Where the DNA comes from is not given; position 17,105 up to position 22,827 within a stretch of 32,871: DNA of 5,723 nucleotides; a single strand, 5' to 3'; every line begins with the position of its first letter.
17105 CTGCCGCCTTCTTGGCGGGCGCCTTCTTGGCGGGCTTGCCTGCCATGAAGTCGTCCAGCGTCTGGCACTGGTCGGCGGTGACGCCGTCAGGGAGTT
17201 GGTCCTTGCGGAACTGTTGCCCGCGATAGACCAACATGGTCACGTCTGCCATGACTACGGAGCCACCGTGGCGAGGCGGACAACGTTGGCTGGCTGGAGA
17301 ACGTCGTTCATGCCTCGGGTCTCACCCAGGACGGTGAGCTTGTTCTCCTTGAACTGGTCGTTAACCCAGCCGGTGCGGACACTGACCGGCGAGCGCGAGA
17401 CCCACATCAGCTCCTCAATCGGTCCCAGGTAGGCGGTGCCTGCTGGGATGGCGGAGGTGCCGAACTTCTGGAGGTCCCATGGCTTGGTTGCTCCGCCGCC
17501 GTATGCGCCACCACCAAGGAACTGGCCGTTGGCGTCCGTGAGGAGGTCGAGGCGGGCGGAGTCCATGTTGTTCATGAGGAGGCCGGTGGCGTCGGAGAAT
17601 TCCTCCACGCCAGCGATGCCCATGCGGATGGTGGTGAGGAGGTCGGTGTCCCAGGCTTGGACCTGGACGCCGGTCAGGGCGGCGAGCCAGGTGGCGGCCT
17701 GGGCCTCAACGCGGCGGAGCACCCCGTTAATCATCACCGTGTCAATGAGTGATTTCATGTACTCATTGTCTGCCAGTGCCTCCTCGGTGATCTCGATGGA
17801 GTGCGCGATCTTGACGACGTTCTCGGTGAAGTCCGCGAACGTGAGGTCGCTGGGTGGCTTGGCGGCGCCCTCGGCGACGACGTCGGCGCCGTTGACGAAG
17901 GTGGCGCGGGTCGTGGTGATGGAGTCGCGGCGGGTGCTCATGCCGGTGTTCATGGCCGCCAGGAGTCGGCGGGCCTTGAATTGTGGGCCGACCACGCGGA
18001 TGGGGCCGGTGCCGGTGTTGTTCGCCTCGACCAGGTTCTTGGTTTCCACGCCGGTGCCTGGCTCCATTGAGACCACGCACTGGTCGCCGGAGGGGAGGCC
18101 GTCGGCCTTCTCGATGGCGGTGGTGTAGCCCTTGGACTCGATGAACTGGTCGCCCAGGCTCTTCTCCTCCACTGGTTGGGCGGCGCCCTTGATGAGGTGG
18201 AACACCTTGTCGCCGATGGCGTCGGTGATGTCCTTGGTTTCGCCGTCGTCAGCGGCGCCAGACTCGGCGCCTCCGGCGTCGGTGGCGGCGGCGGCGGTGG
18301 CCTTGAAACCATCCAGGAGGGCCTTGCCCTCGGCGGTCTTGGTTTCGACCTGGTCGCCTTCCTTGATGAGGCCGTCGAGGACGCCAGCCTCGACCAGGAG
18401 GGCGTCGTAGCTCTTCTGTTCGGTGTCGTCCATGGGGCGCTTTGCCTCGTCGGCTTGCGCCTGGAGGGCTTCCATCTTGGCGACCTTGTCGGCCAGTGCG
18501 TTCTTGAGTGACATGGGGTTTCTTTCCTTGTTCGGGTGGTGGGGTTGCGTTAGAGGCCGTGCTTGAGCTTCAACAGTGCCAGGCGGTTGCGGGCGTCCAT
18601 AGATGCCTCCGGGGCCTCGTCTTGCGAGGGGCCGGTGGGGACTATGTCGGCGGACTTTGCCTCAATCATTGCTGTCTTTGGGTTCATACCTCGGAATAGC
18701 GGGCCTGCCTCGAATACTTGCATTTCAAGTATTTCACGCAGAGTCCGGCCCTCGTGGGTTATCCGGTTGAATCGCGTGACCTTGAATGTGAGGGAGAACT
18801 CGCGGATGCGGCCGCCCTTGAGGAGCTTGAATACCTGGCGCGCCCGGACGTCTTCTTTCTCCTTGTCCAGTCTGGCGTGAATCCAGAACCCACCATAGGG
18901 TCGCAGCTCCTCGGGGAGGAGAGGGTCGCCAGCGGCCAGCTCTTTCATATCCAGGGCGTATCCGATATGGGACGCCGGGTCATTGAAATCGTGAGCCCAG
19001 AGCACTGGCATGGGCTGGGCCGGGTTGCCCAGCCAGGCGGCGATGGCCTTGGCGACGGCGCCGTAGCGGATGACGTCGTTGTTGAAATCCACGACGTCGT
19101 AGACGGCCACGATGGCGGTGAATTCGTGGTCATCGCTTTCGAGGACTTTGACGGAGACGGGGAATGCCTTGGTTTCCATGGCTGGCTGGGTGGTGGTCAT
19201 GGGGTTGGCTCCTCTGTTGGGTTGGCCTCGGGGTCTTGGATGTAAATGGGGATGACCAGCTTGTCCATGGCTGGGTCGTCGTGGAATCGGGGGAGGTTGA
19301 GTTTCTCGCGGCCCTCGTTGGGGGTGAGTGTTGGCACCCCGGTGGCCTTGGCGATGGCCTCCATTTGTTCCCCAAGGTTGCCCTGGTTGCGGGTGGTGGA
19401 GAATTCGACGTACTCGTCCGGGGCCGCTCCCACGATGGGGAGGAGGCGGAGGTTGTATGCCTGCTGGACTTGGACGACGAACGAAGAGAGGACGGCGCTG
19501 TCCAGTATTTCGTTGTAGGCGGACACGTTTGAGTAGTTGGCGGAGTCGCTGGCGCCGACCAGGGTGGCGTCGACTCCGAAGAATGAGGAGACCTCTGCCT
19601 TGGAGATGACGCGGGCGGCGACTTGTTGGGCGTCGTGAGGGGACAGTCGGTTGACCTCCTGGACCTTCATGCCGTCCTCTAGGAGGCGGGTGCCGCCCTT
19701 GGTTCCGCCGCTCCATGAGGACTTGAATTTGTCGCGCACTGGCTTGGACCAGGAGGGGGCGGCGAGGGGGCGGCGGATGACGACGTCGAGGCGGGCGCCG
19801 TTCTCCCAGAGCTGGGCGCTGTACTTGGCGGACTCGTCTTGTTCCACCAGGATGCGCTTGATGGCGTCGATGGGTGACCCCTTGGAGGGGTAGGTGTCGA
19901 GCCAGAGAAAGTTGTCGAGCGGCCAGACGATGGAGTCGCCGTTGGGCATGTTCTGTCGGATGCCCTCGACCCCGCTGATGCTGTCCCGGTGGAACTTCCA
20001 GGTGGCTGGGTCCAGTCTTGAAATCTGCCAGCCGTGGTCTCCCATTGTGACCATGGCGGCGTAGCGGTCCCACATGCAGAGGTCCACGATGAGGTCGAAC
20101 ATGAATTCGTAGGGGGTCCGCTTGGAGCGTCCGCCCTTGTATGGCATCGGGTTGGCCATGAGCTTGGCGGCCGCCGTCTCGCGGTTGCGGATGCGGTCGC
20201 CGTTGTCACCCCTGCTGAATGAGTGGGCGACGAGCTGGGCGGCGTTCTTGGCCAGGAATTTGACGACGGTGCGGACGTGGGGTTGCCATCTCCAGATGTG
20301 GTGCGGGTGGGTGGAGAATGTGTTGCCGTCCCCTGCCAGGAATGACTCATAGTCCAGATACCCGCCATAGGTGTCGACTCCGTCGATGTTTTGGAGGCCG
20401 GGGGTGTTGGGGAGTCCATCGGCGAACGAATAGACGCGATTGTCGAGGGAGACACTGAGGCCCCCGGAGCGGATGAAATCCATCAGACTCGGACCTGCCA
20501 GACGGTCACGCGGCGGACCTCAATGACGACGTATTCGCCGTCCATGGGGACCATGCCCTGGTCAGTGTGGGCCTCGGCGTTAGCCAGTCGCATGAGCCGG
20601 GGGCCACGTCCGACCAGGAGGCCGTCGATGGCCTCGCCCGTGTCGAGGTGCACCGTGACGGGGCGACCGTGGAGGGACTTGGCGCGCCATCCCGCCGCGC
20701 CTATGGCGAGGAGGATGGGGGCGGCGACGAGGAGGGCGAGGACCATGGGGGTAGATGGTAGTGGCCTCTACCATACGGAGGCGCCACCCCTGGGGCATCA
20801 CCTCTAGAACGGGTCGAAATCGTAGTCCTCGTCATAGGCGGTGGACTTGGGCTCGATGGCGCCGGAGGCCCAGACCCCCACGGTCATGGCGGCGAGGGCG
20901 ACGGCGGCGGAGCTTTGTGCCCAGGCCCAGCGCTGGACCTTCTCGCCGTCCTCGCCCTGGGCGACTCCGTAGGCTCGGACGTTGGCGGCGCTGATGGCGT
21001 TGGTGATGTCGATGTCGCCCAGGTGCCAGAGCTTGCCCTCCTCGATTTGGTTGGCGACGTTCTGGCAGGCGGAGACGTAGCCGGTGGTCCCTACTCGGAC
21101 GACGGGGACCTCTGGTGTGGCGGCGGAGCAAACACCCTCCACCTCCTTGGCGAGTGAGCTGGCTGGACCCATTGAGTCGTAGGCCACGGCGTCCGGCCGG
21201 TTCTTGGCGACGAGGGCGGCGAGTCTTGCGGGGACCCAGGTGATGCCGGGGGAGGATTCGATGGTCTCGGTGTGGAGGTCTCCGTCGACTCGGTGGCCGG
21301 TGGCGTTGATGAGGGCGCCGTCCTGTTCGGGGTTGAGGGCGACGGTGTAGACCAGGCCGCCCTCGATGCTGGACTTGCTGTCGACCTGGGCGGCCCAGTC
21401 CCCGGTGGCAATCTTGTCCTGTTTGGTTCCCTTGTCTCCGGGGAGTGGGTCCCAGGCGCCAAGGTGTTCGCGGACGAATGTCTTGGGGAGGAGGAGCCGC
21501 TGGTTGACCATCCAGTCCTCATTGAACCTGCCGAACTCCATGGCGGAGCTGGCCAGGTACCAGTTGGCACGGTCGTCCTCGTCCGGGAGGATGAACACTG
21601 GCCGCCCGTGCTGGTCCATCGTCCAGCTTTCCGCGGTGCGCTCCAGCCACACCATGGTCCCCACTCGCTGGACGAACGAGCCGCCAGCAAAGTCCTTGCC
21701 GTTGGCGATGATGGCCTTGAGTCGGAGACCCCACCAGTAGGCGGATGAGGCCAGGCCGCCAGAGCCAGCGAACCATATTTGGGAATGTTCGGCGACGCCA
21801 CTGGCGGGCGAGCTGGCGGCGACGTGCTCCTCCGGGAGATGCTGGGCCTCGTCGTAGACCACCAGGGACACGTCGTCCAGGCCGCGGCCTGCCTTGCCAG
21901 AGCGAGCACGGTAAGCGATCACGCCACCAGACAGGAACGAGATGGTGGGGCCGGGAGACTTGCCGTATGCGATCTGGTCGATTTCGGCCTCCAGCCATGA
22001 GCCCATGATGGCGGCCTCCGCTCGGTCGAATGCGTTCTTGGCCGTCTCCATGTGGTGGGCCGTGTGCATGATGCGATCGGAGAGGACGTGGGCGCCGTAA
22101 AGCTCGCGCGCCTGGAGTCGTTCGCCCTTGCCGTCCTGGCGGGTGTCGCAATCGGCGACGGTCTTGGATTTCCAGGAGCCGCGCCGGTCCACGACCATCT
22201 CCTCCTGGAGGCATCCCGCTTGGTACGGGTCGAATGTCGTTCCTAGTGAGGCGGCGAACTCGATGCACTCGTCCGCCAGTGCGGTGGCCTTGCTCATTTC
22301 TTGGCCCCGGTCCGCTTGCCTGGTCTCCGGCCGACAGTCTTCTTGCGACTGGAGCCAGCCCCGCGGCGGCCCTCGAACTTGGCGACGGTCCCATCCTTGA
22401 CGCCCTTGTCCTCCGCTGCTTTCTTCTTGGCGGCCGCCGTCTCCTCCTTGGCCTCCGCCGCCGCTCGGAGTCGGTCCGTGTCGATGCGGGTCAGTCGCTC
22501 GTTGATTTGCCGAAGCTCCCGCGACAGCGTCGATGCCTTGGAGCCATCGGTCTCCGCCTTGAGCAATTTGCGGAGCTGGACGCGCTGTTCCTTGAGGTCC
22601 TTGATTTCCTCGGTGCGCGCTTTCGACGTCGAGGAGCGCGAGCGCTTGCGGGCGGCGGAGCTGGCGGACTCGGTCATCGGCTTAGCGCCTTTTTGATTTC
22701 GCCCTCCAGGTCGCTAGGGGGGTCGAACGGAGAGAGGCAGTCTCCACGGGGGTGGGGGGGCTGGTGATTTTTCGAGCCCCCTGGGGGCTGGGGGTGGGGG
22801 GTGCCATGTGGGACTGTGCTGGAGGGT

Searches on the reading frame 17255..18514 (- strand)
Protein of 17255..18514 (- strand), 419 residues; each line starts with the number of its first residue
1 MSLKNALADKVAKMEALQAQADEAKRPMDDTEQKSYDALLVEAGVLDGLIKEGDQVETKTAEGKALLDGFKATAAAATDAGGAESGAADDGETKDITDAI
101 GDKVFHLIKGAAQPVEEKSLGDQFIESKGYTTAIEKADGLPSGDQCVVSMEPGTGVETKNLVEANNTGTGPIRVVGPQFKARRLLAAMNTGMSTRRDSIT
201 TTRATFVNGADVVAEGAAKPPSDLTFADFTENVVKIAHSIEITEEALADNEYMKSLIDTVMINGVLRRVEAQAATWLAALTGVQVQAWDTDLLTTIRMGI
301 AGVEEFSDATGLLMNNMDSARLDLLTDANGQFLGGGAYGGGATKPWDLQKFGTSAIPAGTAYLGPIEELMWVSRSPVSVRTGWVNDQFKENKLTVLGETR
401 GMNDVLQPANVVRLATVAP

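Call 82: search_dna_similar(query=window:17255-18514:-, collection=phages, mode=protein, max_rows=12)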
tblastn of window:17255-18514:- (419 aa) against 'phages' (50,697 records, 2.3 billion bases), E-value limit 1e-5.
Records with a match: 332; places in all: 332; records where one place covers at least 80% of the query: 5.
Best place of each record, by identity: <60% 332.
By first word of the organism name: Mycobacterium 71; Arthrobacter 65; Microbacterium 38; Escherichia 34; Vibrio 25; Pseudomonas 20; Gordonia 16; Xanthomonas 15; Curtobacterium 7; Enterobacteria 6; and 16 more.
By host as written in the record: Mycobacterium smegmatis mc2 155 66; Escherichia coli 27; Arthrobacter sp. ATCC 21022 26; Microbacterium foliorum NRRL B-24224 23; Arthrobacter globiformis B-2979 16; Gordonia terrae 3612 14; - 12; Arthrobacter globiformis NRRL B-2979 SEA 11; and 66 more.
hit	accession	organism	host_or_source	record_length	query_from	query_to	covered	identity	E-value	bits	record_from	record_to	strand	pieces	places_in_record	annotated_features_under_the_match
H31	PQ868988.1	Curtobacterium phage Squircle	Curtobacterium flaccumfaciens NRRL ...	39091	1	418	100%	27.8%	7e-9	64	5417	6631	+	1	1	6: major capsid protein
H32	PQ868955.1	Curtobacterium phage Olliecat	Curtobacterium flaccumfaciens NRRL ...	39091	1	418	100%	27.8%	1e-8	63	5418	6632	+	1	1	6: major capsid protein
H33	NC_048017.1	Microbacterium phage Eden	Microbacterium foliorum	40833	1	418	100%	27.3%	8e-10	67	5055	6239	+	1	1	5: major head protein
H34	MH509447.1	Microbacterium phage Eden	Microbacterium foliorum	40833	1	418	100%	27.3%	8e-10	67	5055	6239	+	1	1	5: major capsid protein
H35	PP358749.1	Arthrobacter phage BrayBeast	Arthrobacter globiformis B-2979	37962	17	412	95%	24.1%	7e-8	61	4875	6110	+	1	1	6: major capsid protein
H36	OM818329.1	Microbacterium phage Clayda5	Microbacterium foliorum NRRL B-24224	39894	115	419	73%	30.5%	4e-9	65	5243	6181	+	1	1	5: major capsid protein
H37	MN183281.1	Microbacterium phage Vitas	Microbacterium foliorum NRRL B-24224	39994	115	419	73%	30.5%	5e-9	64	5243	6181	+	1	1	5: major capsid protein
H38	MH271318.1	Gordonia phage Trine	Gordonia terrae 3612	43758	96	419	77%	28.1%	6e-8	61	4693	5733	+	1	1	5: major capsid protein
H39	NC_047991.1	Gordonia phage Trine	Gordonia terrae 3612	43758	96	419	77%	28.1%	6e-8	61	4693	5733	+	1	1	5: major capsid protein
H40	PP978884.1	Microbacterium phage Gack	Microbacterium foliorum NRRL B-24224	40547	109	418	74%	29.1%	9e-12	73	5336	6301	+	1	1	5: major capsid protein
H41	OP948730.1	Xanthomonas phage L522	Xanthomonas oryzae pv. oryzae LA1+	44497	109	412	73%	29.6%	6e-16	86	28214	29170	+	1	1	major capsid protein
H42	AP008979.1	Xanthomonas phage OP1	-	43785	109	412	73%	29.6%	1e-15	85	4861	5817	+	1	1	putative head protein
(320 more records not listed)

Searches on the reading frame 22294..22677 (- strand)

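Call 8: search_protein_families(library=pfam, proteins=[window:22294-22677:-], max_evalue=0.01)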
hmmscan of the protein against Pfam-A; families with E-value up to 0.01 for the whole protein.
window:22294-22677:- (127 aa): 1 family
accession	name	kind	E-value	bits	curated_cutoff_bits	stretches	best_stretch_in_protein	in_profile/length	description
PF24583.1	DUF7610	-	0.0029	18.3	27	1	17-67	22-70/79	Domain of unknown function (DUF7610)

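Call 80: search_protein_families(library=phrogs, proteins=[window:22294-22677:-], max_evalue=0.001)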
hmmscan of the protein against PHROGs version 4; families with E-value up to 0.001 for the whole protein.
window:22294-22677:- (127 aa): 0 families
